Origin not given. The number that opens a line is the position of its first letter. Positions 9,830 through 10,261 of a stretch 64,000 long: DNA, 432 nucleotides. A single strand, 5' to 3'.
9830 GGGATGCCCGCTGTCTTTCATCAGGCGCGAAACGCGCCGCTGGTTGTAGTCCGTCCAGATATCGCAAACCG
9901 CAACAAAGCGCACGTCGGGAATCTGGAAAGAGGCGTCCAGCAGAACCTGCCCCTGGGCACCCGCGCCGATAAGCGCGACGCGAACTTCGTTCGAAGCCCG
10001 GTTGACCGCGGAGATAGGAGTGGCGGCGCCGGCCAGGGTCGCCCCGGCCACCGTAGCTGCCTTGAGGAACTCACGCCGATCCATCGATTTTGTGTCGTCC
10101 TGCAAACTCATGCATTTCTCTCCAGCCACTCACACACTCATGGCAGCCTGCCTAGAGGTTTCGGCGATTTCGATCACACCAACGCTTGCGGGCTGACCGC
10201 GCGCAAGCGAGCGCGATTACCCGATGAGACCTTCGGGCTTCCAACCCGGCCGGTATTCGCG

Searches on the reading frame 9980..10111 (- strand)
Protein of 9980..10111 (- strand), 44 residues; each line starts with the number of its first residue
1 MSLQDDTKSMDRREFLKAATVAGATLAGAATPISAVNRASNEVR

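Call 47: search_protein_families(library=ncbifam, proteins=[window:9980-10111:-], max_evalue=10)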
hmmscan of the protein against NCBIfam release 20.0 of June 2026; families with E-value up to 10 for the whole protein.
seq(44 aa): 6 families
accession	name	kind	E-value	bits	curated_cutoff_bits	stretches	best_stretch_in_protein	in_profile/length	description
TIGR01409.1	TAT_signal_seq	domain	1.2e-06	28.6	16.7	1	11-35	2-23/29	twin-arginine translocation signal domain-containing protein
TIGR02811.1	formate_TAT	hypoth_equivalog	0.00031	21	48.45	1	5-41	4-39/66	formate dehydrogenase region TAT target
TIGR04224.1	ser_adhes_Nterm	equivalog_domain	0.0072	16.4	25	1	5-30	24-49/50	accessory Sec-dependent serine-rich glycoprotein adhesin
NF038009.1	TatB_1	subfamily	0.016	15.5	100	1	7-37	11-41/70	twin-arginine translocation system-associated protein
TIGR01412.1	tat_substr_1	equivalog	0.048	12.5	428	1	5-39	3-38/420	iron uptake transporter deferrochelatase/peroxidase subunit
NF008134.0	PRK10882.1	equivalog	0.073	12.1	263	1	10-40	2-30/329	hydrogenase 2 operon protein HybA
